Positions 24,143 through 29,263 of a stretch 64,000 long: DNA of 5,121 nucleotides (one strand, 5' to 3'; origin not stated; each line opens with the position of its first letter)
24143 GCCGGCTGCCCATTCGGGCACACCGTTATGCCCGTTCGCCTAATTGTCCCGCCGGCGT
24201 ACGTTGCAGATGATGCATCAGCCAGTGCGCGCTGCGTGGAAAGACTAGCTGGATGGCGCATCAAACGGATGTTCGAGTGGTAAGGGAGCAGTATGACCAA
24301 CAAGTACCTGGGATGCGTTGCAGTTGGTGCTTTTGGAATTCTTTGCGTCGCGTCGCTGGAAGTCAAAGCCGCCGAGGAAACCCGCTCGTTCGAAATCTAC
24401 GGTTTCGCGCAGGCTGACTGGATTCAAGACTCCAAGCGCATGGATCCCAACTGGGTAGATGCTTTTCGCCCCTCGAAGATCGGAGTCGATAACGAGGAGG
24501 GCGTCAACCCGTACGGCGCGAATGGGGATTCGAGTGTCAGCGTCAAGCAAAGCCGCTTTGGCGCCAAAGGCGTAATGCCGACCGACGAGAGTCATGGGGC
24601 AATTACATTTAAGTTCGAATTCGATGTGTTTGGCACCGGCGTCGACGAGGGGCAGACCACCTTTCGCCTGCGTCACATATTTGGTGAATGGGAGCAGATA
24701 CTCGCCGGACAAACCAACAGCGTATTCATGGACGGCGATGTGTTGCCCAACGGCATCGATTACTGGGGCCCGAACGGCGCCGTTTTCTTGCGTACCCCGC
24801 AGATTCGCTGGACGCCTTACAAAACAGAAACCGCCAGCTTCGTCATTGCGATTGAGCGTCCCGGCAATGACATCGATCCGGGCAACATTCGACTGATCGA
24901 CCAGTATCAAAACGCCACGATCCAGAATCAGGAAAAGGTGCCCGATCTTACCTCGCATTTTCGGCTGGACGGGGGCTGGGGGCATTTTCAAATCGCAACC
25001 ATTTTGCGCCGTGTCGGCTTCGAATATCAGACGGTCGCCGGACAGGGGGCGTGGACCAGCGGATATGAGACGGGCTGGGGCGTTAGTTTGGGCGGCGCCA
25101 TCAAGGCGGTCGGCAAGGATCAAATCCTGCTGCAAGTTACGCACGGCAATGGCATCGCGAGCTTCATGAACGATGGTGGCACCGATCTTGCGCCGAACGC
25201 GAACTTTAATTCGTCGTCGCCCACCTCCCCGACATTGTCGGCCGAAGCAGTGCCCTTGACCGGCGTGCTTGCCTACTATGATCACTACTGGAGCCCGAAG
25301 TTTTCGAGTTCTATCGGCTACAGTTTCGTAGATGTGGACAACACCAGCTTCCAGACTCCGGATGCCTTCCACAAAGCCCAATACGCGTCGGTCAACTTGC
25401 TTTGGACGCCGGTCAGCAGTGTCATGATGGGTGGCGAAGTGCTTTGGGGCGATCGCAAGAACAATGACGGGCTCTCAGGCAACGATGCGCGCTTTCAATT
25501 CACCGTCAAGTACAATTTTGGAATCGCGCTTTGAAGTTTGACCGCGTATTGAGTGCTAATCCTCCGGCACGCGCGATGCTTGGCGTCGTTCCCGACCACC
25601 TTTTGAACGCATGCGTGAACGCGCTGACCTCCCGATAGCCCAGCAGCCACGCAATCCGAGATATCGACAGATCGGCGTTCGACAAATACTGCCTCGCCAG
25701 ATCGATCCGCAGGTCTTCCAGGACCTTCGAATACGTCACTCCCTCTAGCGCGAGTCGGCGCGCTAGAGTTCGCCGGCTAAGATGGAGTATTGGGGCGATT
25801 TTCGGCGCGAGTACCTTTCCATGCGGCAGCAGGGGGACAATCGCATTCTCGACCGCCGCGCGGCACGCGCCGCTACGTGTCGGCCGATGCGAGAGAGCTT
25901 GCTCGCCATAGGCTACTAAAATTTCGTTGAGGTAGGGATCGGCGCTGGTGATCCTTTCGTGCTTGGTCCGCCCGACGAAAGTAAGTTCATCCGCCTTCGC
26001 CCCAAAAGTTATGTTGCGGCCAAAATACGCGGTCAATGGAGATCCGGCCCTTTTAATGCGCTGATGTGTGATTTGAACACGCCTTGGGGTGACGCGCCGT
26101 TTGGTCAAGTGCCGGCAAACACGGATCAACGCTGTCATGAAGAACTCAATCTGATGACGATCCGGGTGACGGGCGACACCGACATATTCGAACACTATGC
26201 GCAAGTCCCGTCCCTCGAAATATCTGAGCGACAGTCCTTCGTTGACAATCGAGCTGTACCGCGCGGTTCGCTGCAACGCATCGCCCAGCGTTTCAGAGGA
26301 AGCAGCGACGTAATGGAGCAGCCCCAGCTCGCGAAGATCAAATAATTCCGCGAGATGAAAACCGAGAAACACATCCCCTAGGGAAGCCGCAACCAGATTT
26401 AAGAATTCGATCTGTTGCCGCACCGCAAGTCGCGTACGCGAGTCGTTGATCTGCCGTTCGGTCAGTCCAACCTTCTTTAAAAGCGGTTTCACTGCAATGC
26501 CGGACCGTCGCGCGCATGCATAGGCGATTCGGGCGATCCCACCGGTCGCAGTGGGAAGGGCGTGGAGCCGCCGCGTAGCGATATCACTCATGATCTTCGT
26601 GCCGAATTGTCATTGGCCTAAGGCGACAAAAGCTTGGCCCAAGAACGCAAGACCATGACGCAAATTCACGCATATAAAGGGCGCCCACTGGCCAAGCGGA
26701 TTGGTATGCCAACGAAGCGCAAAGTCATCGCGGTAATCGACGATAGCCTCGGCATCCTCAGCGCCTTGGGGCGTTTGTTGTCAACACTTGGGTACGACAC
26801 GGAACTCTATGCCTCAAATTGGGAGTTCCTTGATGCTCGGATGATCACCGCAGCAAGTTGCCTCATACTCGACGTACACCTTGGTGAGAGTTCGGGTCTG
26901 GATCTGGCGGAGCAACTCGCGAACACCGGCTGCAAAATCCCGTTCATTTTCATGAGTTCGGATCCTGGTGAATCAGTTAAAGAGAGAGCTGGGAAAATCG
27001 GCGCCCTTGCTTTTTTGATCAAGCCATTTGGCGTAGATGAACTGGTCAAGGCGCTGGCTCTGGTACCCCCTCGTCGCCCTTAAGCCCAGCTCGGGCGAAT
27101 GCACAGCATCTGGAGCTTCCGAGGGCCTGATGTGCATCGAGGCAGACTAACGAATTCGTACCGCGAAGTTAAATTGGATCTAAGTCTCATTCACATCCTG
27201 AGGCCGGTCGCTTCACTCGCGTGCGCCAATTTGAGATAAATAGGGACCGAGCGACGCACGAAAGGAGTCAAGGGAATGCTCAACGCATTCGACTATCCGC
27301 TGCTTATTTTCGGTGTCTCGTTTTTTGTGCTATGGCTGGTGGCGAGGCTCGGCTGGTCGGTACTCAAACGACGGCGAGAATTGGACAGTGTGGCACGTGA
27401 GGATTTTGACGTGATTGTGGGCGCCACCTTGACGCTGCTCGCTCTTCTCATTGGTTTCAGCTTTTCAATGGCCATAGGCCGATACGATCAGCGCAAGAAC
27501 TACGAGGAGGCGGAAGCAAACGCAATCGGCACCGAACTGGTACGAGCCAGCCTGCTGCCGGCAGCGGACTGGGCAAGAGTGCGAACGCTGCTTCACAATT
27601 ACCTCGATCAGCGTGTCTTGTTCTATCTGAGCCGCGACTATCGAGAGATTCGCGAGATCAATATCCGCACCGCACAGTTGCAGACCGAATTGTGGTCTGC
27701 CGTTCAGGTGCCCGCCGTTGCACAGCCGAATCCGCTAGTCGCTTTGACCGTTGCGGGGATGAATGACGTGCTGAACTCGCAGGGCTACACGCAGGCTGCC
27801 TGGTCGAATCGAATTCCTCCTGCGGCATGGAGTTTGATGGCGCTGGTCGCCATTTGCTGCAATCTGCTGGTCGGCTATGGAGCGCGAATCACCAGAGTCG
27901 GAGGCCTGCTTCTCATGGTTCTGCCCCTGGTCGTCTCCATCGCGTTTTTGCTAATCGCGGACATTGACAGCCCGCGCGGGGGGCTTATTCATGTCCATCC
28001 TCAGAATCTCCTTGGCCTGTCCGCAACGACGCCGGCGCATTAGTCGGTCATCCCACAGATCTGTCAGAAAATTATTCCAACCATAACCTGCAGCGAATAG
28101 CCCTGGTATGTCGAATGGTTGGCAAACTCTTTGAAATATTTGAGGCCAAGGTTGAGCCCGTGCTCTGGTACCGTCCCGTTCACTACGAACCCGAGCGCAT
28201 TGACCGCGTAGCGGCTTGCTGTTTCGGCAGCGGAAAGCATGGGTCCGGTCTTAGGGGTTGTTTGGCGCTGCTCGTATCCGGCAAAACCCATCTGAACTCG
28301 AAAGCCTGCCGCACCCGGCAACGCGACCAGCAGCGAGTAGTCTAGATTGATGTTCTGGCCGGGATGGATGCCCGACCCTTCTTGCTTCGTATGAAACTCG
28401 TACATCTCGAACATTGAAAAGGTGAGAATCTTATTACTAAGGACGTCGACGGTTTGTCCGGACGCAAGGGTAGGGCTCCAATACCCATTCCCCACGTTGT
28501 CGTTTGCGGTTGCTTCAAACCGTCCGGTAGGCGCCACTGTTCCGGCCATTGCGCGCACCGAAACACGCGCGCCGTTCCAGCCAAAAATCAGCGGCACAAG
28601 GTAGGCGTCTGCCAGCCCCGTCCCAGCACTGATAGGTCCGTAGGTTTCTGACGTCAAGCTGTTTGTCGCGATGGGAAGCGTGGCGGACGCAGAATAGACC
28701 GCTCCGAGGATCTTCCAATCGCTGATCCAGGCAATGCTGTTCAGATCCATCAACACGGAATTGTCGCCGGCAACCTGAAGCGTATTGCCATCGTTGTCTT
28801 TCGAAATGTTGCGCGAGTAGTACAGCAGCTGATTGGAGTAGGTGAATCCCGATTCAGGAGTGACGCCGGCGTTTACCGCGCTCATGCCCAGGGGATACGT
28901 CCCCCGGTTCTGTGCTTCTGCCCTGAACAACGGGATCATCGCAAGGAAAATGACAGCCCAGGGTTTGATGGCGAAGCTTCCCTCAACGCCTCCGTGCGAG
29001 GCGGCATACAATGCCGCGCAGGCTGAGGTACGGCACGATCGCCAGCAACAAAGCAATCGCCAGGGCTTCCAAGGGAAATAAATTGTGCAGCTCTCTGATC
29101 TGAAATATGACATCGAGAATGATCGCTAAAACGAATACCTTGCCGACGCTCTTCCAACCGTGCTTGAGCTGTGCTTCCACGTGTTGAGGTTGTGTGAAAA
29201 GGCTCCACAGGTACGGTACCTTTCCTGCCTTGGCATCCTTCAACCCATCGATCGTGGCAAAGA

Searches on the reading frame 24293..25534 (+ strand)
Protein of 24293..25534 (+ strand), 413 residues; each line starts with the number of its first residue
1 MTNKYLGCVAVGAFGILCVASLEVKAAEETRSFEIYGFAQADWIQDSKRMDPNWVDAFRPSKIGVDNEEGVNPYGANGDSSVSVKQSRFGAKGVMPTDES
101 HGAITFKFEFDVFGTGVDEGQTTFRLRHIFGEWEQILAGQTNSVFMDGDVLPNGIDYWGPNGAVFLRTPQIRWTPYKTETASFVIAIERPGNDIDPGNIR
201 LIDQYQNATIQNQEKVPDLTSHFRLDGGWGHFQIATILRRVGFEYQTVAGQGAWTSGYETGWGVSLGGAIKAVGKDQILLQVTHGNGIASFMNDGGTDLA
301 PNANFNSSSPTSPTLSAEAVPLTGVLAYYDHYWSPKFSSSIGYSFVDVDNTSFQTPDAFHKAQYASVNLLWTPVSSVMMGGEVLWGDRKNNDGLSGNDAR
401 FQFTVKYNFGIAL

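Call 12: search_protein_families(library=pfam, proteins=[window:24293-25534:+])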
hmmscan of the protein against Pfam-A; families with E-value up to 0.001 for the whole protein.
window:24293-25534:+ (413 aa): 1 family
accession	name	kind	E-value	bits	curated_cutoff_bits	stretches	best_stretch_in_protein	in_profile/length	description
PF19577.5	DcaP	-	2.7e-21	76.5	27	1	80-409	109-410/410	DcaP outer membrane protein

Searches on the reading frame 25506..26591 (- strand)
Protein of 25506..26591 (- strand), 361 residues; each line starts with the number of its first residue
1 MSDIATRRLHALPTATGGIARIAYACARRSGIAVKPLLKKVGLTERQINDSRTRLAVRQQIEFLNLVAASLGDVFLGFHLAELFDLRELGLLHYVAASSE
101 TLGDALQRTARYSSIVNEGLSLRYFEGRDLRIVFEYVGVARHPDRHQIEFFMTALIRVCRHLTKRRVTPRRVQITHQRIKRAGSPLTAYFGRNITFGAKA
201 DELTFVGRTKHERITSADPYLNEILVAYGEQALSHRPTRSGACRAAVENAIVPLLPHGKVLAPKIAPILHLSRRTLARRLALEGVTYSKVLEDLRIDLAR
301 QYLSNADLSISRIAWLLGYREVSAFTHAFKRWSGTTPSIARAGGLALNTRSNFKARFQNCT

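Call 12: search_protein_families(library=pfam, proteins=[window:25506-26591:-])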
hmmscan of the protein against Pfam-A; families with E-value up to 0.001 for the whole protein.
window:25506-26591:- (361 aa): 3 families
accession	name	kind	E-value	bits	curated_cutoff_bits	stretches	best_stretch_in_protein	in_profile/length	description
PF12625.12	Arabinose_bd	-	2.7e-35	122.6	27.6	1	31-205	1-176/185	Arabinose-binding domain of AraC transcription regulator, N-term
PF12833.13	HTH_18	-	3.4e-18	66.2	33.6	1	266-341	2-78/80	Helix-turn-helix domain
PF00165.29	HTH_AraC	-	0.0003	21.3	26.6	0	307-338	8-38/42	Bacterial regulatory helix-turn-helix proteins, AraC family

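Call 60: search_protein_families(library=ncbifam, proteins=[window:25506-26591:-], max_evalue=0.00001)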
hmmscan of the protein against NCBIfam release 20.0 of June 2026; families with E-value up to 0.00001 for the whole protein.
window:25506-26591:- (361 aa): 10 families
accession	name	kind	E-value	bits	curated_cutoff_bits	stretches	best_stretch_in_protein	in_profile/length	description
NF049968.1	QhpR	equivalog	5.3e-53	180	250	1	58-340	3-283/284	AraC-like transcriptional regulator QhpR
NF050186.1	TransRegGliRPseudo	equivalog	3.2e-36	125.4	570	1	26-338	18-331/338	AraC family transcriptional regulator GliR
NF053784.1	TranRegCyprAlk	equivalog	9.2e-28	97.6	500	1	35-339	28-332/336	transcriptional regulator CypR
NF011733.0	PRK15186.1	equivalog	2.6e-09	36.9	403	1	264-339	202-277/291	AraC family transcriptional regulator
NF007432.1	PRK09978.1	equivalog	1.5e-08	34.2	500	1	260-338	160-237/274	DNA-binding transcriptional regulator GadX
NF011732.0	PRK15185.1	equivalog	2.9e-08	33.4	354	1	265-338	228-301/309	transcriptional regulator HilD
NF006902.0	PRK09393.1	equivalog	4e-08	32.8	425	1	265-341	242-319/327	transcriptional regulator FtrA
NF010028.0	PRK13503.1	equivalog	1.8e-06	27.6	288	1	264-343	192-272/278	HTH-type transcriptional activator RhaS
NF040475.1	chlor_reg_RclR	equivalog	2e-06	27.4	400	1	264-341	198-276/284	reactive chlorine-specific transcriptional regulator RclR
NF011618.0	PRK15044.1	equivalog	3.5e-06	26.6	423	1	263-337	212-286/295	invasion transcriptional regulator HilC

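Call 84: find_homologous_proteins(query=window:25506-26591:-, max_evalue=1e-40)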
Query window:25506-26591:- (361 aa): 4124 proteins with E <= 1e-40 among 8000 candidates; the best 120 are listed.
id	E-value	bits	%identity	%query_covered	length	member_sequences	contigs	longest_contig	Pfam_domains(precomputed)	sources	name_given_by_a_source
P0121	4.1e-228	774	100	98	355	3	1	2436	PF12833.14,PF12625.13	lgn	-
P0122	2.9e-190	650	87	97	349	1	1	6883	PF12833.14,PF12625.13,PF00165.30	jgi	jgi:AraC-like DNA-binding protein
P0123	2.8e-189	647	84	99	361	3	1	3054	PF12833.14,PF12625.13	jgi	jgi:AraC-like DNA-binding protein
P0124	5.5e-180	616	82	97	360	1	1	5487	PF12833.14,PF12625.13,PF00165.30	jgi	jgi:AraC-like DNA-binding protein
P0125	2.5e-155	535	75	95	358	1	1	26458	PF12833.14,PF12625.13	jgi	jgi:AraC-like DNA-binding protein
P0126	3.4e-155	535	74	95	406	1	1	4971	PF12833.14,PF12625.13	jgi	jgi:AraC-like DNA-binding protein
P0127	2.5e-154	532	73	96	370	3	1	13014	PF12833.14,PF12625.13,PF00165.30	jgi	-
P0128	3.3e-151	521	73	95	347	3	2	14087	PF12833.14,PF12625.13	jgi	jgi:AraC-like DNA-binding protein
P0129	9.2e-151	520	72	95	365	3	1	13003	PF12833.14,PF12625.13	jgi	jgi:AraC-like DNA-binding protein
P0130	1.6e-150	519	73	95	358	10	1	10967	PF12833.14,PF12625.13,PF00165.30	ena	-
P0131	2.2e-150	519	73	95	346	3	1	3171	PF12833.14,PF12625.13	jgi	jgi:AraC-like DNA-binding protein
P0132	2.5e-150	519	72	95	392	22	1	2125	PF12833.14,PF12625.13,PF00165.30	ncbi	-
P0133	2.9e-150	518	72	95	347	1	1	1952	PF12833.14,PF12625.13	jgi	jgi:AraC-like DNA-binding protein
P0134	5.0e-150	518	72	95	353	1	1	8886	PF12833.14,PF12625.13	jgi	jgi:AraC-like DNA-binding protein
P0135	6.5e-150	517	71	95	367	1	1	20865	PF12833.14,PF12625.13,PF00165.30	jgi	jgi:AraC-like DNA-binding protein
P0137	1.2e-149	516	71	95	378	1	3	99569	PF12833.14,PF12625.13,PF00165.30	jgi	jgi:AraC-like DNA-binding protein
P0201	1.5e-141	490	70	95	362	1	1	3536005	PF12833.14,PF12625.13,PF00165.30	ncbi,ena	-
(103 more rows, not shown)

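Call 85: find_encoding_contigs(protein=P0125, flank=8000, max_places=1)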
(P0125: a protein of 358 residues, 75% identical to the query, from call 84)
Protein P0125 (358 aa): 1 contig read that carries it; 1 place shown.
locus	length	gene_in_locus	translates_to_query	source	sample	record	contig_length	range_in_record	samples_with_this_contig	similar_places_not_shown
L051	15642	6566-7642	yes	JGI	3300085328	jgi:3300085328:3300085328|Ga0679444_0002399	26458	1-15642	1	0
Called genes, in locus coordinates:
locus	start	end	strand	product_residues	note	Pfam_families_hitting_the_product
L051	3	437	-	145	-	?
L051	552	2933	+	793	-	PF07715:Plug, PF00593:TonB_dep_Rec_b-barrel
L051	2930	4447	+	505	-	PF01266:DAO (weak), PF01593:Amino_oxidase, PF13450:NAD_binding_8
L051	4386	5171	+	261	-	PF13442:Cytochrome_CBB3 (faint), PF00034:Cytochrom_C (weak)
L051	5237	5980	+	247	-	-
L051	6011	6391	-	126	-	PF00072:Response_reg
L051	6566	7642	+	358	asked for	PF12625:Arabinose_bd, PF12833:HTH_18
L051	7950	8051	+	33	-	-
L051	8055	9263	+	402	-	PF06863:DUF1254, PF06742:DUF1214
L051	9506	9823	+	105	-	-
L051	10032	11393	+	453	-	PF00324:AA_permease, PF13520:AA_permease_2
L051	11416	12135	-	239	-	PF00440:TetR_N, PF13977:TetR_C_6 (weak)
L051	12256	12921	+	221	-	PF00072:Response_reg, PF08281:Sigma70_r4_2 (faint), PF00196:GerE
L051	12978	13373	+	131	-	PF00072:Response_reg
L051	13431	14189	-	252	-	PF00484:Pro_CA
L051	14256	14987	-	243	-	PF14366:DUF4410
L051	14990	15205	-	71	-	-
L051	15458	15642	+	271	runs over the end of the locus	PF04403:PqiA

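Call 86: find_encoding_contigs(protein=P0137, flank=8000, max_places=1)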
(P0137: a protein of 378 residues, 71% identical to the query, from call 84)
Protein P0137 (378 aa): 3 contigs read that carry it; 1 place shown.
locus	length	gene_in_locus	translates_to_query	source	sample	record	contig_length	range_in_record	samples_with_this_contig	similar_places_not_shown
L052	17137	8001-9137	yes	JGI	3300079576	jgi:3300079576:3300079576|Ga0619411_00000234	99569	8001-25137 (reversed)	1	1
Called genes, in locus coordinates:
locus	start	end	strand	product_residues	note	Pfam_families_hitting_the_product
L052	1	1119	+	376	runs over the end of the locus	-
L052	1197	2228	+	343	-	-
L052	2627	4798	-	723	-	PF02518:HATPase_c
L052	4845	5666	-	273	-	PF13700:DUF4158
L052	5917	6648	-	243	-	PF14366:DUF4410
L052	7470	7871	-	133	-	PF00072:Response_reg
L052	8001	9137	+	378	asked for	PF12625:Arabinose_bd, PF00165:HTH_AraC (faint), PF12833:HTH_18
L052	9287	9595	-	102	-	-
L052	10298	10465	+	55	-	-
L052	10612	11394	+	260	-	PF25487:ETR1_N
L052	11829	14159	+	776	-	PF00884:Sulfatase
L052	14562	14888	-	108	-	-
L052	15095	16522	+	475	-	PF04055:Radical_SAM, PF13186:SPASM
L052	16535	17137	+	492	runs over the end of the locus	PF00884:Sulfatase, PF16347:SGSH_C (faint), PF14707:Sulfatase_C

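Call 87: find_encoding_contigs(protein=P0201, flank=8000, max_places=1)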
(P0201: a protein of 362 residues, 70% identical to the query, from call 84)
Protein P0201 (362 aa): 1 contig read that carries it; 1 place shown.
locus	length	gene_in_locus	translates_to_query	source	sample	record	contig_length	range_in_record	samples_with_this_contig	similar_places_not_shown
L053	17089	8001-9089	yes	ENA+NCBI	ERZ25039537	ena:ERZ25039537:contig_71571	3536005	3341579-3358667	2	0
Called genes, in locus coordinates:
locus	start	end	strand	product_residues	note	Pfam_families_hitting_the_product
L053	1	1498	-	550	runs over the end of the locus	PF02470:MlaD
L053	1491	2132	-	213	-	PF04403:PqiA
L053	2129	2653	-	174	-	PF04403:PqiA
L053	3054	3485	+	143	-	-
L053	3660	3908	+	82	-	PF26604:CBU_0592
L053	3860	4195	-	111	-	PF00230:MIP (weak)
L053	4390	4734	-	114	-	-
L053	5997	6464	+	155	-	-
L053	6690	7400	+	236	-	PF02522:Antibiotic_NAT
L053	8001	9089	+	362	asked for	PF12625:Arabinose_bd, PF00165:HTH_AraC (faint), PF12833:HTH_18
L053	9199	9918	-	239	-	PF00484:Pro_CA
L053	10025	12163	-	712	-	PF26550:Tricorn_2nd (weak), PF07676:PD40 (faint), PF26549:Tricorn_N, PF00930:DPPIV_N (faint), PF26549:Tricorn_N, PF05448:AXE1 (faint), PF20434:BD-FAE (faint), PF00326:Peptidase_S9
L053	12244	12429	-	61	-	-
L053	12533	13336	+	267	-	PF09955:DUF2189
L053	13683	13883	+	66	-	-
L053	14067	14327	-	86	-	PF16691:DUF5062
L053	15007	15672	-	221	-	PF13511:DUF4124 (weak), PF01464:SLT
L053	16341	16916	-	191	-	PF11937:DUF3455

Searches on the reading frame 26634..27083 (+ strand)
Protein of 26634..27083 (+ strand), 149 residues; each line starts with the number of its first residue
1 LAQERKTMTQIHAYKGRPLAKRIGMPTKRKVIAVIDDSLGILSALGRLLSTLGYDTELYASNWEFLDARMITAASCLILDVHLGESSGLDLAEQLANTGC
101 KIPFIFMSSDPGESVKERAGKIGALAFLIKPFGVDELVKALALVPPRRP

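Call 20: search_protein_families(library=pfam, proteins=[window:26634-27083:+])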
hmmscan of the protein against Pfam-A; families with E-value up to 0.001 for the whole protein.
window:26634-27083:+ (149 aa): 1 family
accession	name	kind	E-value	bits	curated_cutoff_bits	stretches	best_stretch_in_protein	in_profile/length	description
PF00072.30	Response_reg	-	1.4e-15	57.8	30.2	1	32-141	1-110/111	Response regulator receiver domain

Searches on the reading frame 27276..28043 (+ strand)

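Call 18: search_protein_families(library=pfam, proteins=[window:27276-28043:+])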
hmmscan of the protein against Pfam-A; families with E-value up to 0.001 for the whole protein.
window:27276-28043:+ (255 aa): 1 family
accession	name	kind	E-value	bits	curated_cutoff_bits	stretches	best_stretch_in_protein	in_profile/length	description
PF14023.12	Bestrophin-like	-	1.1e-11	45.2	32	1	47-244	33-231/232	Bestrophin-like domain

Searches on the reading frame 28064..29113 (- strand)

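Call 18: search_protein_families(library=pfam, proteins=[window:28064-29113:-])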
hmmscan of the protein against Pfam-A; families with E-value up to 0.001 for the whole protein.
window:28064-29113:- (349 aa): 1 family
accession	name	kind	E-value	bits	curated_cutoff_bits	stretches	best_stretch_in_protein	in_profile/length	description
PF13557.12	Phenol_MetA_deg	-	7.4e-32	111.8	22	1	105-343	5-240/242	Putative MetA-pathway of phenol degradation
